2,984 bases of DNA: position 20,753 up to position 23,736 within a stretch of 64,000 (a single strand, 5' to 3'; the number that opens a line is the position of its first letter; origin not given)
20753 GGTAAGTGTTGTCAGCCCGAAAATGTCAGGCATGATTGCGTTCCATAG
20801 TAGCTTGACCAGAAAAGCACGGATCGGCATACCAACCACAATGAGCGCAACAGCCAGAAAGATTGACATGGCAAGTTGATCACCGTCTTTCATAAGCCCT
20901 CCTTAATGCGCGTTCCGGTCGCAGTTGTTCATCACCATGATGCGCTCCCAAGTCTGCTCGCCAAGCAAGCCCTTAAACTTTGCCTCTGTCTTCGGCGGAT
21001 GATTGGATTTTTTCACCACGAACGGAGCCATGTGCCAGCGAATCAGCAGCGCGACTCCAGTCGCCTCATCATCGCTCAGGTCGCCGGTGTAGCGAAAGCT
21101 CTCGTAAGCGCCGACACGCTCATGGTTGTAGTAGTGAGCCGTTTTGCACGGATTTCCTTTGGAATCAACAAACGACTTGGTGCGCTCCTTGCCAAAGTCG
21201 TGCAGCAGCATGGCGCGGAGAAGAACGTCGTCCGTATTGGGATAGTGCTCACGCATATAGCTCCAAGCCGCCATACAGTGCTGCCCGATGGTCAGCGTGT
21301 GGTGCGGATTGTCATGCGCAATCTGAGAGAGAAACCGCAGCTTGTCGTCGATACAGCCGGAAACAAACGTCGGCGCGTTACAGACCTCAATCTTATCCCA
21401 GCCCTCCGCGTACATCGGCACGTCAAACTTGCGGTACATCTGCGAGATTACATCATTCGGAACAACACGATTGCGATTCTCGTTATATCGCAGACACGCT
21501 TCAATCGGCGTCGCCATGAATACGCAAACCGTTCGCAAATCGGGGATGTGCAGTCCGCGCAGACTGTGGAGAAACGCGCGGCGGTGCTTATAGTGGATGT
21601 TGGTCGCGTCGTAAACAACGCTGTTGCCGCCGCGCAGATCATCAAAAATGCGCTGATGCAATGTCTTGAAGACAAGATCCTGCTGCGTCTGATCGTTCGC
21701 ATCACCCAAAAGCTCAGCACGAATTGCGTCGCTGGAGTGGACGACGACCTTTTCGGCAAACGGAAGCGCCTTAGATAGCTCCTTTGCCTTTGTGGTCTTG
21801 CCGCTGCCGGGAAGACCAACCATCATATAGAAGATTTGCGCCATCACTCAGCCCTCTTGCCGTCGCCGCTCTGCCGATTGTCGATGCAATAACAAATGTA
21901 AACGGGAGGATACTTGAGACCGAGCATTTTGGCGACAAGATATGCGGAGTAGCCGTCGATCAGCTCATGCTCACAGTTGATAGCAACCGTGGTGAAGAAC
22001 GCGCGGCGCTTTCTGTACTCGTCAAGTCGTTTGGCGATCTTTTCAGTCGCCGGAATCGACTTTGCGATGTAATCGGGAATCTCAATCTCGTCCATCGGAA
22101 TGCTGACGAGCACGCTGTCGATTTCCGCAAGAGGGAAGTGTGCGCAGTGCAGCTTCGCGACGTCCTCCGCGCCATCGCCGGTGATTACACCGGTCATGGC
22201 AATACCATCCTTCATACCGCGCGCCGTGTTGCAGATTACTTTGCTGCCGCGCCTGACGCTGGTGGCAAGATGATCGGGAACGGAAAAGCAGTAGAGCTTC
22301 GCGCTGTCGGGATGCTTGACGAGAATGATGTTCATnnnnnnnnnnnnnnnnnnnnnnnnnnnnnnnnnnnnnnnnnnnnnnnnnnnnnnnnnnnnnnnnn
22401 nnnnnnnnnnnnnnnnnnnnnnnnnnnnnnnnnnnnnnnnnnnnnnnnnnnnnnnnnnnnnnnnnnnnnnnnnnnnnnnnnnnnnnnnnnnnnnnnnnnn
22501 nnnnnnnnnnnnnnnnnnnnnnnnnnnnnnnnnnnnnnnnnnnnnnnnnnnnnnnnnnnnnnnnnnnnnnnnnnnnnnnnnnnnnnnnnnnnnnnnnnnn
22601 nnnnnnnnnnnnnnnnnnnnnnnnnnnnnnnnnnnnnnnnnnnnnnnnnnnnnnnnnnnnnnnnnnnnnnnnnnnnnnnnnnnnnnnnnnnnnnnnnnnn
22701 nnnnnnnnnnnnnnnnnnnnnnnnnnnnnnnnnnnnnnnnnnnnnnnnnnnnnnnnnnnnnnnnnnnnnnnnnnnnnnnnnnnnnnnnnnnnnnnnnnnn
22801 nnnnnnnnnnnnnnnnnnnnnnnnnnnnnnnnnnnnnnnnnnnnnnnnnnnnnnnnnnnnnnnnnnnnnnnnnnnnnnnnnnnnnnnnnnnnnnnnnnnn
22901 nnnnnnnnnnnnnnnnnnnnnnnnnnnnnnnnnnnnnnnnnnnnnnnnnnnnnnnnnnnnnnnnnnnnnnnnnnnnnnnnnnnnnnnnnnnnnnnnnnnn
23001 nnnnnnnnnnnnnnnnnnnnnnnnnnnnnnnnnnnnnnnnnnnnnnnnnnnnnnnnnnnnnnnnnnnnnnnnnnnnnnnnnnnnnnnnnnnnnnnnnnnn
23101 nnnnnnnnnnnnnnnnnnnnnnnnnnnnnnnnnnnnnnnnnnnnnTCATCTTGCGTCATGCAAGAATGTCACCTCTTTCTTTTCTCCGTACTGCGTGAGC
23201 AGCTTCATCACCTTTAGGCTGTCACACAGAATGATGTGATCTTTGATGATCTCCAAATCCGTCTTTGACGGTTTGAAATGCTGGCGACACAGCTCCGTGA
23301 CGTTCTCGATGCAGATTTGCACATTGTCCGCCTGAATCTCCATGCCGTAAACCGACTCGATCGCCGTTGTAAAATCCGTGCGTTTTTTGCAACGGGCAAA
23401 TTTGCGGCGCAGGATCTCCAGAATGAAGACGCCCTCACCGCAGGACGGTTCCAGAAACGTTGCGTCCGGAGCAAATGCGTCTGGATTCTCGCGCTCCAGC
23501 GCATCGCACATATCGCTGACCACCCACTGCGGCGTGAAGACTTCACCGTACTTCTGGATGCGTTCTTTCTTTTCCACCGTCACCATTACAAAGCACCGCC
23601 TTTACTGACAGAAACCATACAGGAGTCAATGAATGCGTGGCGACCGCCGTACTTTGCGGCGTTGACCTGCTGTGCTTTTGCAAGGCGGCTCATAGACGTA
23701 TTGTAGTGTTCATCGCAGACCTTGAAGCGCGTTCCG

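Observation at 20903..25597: Clustered RNA-repair-type enzymes: RNA ligase, P-loop kinase/HD phosphatase and a nucleotidyltransferase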

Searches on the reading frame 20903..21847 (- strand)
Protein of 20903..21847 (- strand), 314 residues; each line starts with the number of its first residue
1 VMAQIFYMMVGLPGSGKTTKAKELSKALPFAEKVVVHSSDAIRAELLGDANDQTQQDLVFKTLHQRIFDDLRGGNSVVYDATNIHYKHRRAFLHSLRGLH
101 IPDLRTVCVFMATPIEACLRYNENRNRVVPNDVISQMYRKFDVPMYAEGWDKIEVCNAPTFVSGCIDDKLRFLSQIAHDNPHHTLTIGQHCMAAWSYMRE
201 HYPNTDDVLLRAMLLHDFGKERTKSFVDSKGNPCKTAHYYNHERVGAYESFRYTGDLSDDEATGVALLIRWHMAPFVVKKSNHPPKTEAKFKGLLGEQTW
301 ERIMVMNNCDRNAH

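Call 3: search_protein_families(library=pfam, proteins=[window:20903-21847:-], max_evalue=0.01)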
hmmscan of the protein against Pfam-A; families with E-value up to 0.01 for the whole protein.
window:20903-21847:- (314 aa): 9 families
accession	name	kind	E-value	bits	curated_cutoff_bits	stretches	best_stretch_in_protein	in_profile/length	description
PF13671.12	AAA_33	-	1.3e-19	71.4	27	1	8-144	3-143/143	AAA domain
PF08433.16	KTI12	-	3.4e-14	53.4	22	1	8-152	5-148/271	Chromatin associated protein KTI12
PF13238.12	AAA_18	-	1.1e-05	26.3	29.4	1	10-95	4-94/128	AAA domain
PF01966.28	HD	-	2.4e-05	25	22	1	189-283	3-93/116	HD domain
PF13207.12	AAA_17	-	0.00041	21.1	27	1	10-54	1-42/136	AAA domain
PF06414.18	Zeta_toxin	-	0.0011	18.9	22.3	1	6-141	18-166/199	Zeta toxin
PF01591.24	6PF2K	-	0.0013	18.6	27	0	5-29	14-38/223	6-phosphofructo-2-kinase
PF00448.28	SRP54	-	0.0017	18.5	22.7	1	6-44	3-42/196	SRP54-type protein, GTPase domain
PF01078.27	Mg_chelatase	-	0.0066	16.3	20.3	0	8-65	26-83/207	Magnesium chelatase, subunit ChlI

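Call 4: search_protein_families(library=phrogs, proteins=[window:20903-21847:-], max_evalue=0.001)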
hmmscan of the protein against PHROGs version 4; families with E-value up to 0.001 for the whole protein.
window:20903-21847:- (314 aa): 6 families
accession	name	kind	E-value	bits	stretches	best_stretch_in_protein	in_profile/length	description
phrog_6931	-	unknown function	2.2e-31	110.3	2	4-155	185-338/343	-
phrog_505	-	other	3.8e-19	70.2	1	6-146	4-145/295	polynucleotide kinase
phrog_2071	-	other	1.3e-10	42.6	1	1-142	13-142/282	ATPase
phrog_10255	-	other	8.7e-07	29.9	1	7-62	4-54/230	kinase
phrog_246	-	other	1.9e-05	24.9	1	6-127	9-125/417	NinI-like serine-threonine phosphatase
phrog_8238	-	DNA, RNA and nucleotide metabolism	6e-05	22.3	1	6-154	4-153/737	RNA ligase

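Call 7: search_solved_structures(query=window:20903-21847:-, max_evalue=1, show_alignments=3)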
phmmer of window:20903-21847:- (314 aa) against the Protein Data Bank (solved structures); distinct sequences matched with E-value up to 1: 12.
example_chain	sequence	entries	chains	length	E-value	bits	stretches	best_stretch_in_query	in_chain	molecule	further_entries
3a4l_A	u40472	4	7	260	2.4e-11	46.6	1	7-152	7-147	L-seryl-tRNA(Sec) kinase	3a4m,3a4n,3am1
3adb_A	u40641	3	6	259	2.6e-11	46.5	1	6-152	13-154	L-seryl-tRNA(Sec) kinase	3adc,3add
4gp7_A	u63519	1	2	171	6.5e-10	41.9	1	7-164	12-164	Metallophosphoesterase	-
4jst_A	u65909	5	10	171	8.9e-10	41.5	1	7-164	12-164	Metallophosphoesterase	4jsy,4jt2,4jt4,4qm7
4gp6_A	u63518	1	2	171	1.3e-09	40.9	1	7-164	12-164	Metallophosphoesterase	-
4mde_A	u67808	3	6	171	5.5e-09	38.9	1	7-164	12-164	Metallophosphoesterase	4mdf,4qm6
3wfp_A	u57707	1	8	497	0.0002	23.9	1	209-293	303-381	Poly A polymerase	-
3wfr_E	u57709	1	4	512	0.00022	23.8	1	209-293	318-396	Poly A polymerase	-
3wfq_E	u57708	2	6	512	0.00022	23.8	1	209-293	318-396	Poly A polymerase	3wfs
3wfo_A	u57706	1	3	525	0.00023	23.7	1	209-293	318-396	Poly A polymerase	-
1ddz_A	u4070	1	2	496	0.024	17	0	101-178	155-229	CARBONIC ANHYDRASE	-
9d8a_A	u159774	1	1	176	0.21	13.9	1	5-32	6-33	Rhizopus azygosporus Kinase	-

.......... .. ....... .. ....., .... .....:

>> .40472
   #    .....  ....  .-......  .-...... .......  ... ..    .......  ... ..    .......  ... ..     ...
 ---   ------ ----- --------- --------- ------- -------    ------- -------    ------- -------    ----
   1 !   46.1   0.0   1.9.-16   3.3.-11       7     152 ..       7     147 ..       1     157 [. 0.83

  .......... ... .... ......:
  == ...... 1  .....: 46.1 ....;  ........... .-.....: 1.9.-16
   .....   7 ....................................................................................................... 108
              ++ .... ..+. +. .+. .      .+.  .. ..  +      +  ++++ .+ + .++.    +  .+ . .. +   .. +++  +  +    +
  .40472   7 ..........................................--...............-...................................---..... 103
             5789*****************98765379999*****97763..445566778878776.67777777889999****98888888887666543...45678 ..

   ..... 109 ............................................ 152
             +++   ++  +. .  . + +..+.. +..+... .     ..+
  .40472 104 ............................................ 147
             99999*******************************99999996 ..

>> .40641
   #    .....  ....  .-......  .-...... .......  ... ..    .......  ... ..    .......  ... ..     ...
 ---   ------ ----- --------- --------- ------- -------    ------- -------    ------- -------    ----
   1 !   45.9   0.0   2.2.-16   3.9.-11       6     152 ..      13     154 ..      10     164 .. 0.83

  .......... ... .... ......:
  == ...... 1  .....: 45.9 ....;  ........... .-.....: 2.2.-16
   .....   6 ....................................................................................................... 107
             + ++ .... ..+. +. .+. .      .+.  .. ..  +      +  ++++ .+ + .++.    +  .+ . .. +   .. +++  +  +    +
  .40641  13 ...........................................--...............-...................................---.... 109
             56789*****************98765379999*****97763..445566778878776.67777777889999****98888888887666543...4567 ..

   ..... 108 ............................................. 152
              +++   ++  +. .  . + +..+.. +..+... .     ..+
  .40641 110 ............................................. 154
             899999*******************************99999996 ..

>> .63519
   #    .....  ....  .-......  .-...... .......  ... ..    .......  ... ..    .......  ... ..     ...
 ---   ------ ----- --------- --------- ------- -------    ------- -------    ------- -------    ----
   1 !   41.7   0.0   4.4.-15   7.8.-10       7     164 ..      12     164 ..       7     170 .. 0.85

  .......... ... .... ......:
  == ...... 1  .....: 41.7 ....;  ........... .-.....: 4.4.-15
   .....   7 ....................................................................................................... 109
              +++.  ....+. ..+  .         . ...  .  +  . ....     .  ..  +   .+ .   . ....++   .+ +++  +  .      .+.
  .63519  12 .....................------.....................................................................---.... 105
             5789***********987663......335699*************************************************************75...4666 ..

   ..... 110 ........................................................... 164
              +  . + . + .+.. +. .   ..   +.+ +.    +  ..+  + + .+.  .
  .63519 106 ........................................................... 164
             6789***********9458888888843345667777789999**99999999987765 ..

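Call 8: search_protein_families(library=ncbifam, proteins=[window:20903-21847:-], max_evalue=0.01)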
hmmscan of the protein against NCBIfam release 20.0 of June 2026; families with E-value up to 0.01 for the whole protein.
window:20903-21847:- (314 aa): 10 families
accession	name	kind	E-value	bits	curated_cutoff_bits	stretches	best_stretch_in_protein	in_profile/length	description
TIGR03574.1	selen_PSTK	equivalog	2.1e-18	66.7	290.5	1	8-155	3-146/249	L-seryl-tRNA(Sec) kinase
TIGR04075.1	bacter_Pnkp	equivalog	1.9e-11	42.9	750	1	8-141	12-137/851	polynucleotide kinase-phosphatase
TIGR03575.1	selen_PSTK_euk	equivalog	3.8e-08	33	382.35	1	109-152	159-203/340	L-seryl-tRNA(Sec) kinase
TIGR01663.1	PNK-3'Pase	equivalog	0.00014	20.4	502.8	1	8-162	368-506/520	bifunctional polynucleotide phosphatase/kinase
TIGR00959.1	ffh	equivalog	0.00064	18.7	473.2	1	6-44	101-141/428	signal recognition particle protein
TIGR00277.1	HDIG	domain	0.00075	19.3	27.6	1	182-248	7-63/84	HDIG domain-containing metalloprotein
NF005255.0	PRK06762.2-2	equivalog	0.0008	19.4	140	1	2-55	2-51/163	hypothetical protein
NF004041.0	PRK05541.1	subfamily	0.0031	17.6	127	1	8-55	11-58/176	adenylyl-sulfate kinase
TIGR02692.1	tRNA_CCA_actino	equivalog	0.0044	15.7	438.8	1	179-251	251-319/466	CCA tRNA nucleotidyltransferase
NF001385.0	PRK00279.2-3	equivalog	0.0098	15.5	315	0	2-31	2-31/213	adenylate kinase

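Call 60: find_homologous_proteins(query=window:20903-21847:-)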
Query window:20903-21847:- (314 aa): 550 proteins with E <= 0.001 among 1158 candidates; the best 120 are listed.
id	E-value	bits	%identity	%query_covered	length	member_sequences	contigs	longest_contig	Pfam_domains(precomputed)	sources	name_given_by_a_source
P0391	1.5e-217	739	100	100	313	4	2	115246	PF01966.29,PF13671.13,PF08433.17,PF13238.13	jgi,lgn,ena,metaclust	metaclust:\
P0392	1.3e-163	562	75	100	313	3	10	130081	PF01966.29,PF13671.13,PF08433.17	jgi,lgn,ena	-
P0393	4.3e-125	435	61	99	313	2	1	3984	PF01591.25,PF01966.29,PF13671.13,PF08433.17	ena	-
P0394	1.9e-119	417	60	99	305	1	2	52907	PF01966.29,PF13671.13,PF08433.17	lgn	-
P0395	4.1e-119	415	59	99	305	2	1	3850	PF13671.13,PF08433.17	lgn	-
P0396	2.3e-117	410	60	99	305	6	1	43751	PF13671.13,PF08433.17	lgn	-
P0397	5.6e-115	402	59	99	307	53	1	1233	PF13671.13,PF08433.17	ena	-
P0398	1.3e-114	401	59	99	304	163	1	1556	PF13671.13,PF08433.17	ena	-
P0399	1.8e-114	400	57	99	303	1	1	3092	PF01966.29,PF13671.13,PF08433.17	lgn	-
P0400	1.9e-114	400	59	99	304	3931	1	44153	PF13671.13,PF08433.17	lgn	-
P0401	6.2e-114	398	58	99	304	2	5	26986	PF01966.29,PF13671.13,PF08433.17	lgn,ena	-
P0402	1.4e-113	397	60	98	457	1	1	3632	PF13671.13,PF08433.17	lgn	-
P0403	5.3e-113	395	56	99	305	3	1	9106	PF01966.29,PF13671.13,PF08433.17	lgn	-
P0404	5.9e-113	395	56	99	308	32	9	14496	PF13671.13,PF08433.17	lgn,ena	-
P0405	1.9e-112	394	57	99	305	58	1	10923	PF01966.29,PF13671.13,PF08433.17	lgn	-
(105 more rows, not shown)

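Call 64: search_solved_structures(query=A5, max_evalue=0.001, show_alignments=0)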
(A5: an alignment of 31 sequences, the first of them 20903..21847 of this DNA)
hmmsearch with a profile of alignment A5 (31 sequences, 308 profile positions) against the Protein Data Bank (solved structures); distinct sequences matched with E-value up to 0.001: 23.
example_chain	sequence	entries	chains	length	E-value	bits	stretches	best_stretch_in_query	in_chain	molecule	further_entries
4gp7_A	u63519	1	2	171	1.4e-21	80.4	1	4-153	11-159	Metallophosphoesterase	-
4jst_A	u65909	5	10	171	2.4e-21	79.6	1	4-153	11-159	Metallophosphoesterase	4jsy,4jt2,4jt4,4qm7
4gp6_A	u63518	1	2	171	4.4e-21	78.8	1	4-153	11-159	Metallophosphoesterase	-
4mde_A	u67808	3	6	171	4.9e-20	75.3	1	4-153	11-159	Metallophosphoesterase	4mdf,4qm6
3adb_A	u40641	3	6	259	5.4e-17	65.3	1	3-168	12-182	L-seryl-tRNA(Sec) kinase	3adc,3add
3a4l_A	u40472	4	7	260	8.1e-17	64.7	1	4-185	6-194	L-seryl-tRNA(Sec) kinase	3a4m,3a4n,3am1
3wfp_A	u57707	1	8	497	1.5e-12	50.7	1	201-280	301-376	Poly A polymerase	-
3wfr_E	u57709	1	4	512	1.7e-12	50.6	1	201-280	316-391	Poly A polymerase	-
3wfo_A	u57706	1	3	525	1.7e-12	50.6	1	201-280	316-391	Poly A polymerase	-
3wfq_E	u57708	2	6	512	1.7e-12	50.5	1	201-280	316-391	Poly A polymerase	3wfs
4xrp_A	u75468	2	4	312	1.3e-09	41.1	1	2-136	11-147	Pnkp1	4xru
3u7g_A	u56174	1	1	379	2.5e-08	36.9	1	62-147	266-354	Bifunctional polynucleotide phosphatase/kinase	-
3u7e_B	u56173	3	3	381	2.5e-08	36.8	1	62-147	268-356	Bifunctional polynucleotide phosphatase/kinase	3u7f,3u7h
1yj5_A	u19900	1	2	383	2.6e-08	36.8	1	62-147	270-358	5' polynucleotide kinase-3' phosphatase catalytic domain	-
3zvn_A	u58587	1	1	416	3.2e-08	36.5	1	62-147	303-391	BIFUNCTIONAL POLYNUCLEOTIDE PHOSPHATASE/KINASE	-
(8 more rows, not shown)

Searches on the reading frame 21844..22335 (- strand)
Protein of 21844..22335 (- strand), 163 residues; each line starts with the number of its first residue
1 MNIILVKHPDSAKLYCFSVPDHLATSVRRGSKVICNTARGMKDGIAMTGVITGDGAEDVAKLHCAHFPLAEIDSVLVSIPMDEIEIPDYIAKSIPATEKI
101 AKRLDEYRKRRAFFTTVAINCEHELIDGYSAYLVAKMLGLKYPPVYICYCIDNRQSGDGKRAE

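Call 3: search_protein_families(library=pfam, proteins=[window:21844-22335:-], max_evalue=0.01)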
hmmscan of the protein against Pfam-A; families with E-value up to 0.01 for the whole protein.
window:21844-22335:- (163 aa): 0 families

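Call 4: search_protein_families(library=phrogs, proteins=[window:21844-22335:-], max_evalue=0.001)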
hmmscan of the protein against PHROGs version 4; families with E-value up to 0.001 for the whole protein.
window:21844-22335:- (163 aa): 2 families
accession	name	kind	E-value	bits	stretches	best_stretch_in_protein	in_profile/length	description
phrog_36163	-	unknown function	0.00076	20.2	1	81-149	129-196/197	-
phrog_26377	-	DNA, RNA and nucleotide metabolism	0.00095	19.7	0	81-153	11-81/326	ParB-like partition protein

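Call 8: search_protein_families(library=ncbifam, proteins=[window:21844-22335:-], max_evalue=0.01)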
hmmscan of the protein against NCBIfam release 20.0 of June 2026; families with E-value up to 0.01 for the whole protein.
window:21844-22335:- (163 aa): 0 families

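Call 17: search_protein_families(library=pfam, proteins=[window:21844-22335:-], max_evalue=10)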
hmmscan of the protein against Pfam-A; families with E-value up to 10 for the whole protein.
window:21844-22335:- (163 aa): 0 families

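Call 65: search_protein_families(library=pfam, proteins=[window:21844-22335:-], max_evalue=0.1)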
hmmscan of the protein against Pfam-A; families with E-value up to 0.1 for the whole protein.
window:21844-22335:- (163 aa): 0 families

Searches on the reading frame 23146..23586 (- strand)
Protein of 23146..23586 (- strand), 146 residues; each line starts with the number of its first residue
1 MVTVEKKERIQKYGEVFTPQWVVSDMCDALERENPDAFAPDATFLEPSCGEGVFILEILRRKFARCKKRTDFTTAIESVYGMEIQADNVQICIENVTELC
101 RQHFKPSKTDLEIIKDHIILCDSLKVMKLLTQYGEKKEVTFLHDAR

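Call 3: search_protein_families(library=pfam, proteins=[window:23146-23586:-], max_evalue=0.01)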
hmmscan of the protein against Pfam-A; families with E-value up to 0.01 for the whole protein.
window:23146-23586:- (146 aa): 1 family
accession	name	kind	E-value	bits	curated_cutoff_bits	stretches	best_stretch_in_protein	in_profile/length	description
PF02384.22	N6_Mtase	-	0.00049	20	20.4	1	11-96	23-97/311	N-6 DNA Methylase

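Call 4: search_protein_families(library=phrogs, proteins=[window:23146-23586:-], max_evalue=0.001)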
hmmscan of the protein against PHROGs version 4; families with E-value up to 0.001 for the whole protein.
window:23146-23586:- (146 aa): 6 families
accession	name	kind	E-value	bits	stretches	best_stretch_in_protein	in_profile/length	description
phrog_21201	-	other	2.3e-14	54.4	1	7-123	15-120/156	DNA methyltransferase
phrog_11371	-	unknown function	4.9e-13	49.9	1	7-124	283-382/383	-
phrog_4376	-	unknown function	1.6e-07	32.5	1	6-92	17-99/134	-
phrog_5172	-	unknown function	7.2e-05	22.7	0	6-71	16-74/377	-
phrog_799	-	other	0.00025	21.3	1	8-59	207-251/458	DNA methyltransferase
phrog_2713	-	unknown function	0.00025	21.2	1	9-95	187-262/520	-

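Call 8: search_protein_families(library=ncbifam, proteins=[window:23146-23586:-], max_evalue=0.01)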
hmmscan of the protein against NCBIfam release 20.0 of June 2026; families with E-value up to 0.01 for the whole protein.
window:23146-23586:- (146 aa): 2 families
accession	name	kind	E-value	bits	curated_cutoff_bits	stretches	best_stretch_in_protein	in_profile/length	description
TIGR02987.1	met_A_Alw26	exception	8.4e-07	28.1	353.5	1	11-100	1-87/523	Alw26I/Eco31I/Esp3I family type II restriction adenine-specific DNA-methyltransferase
NF047738.1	antiphage_MADS2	equivalog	0.00043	18.7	720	1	11-77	308-368/654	methylation-associated defense system DNA methyltransferase MAD2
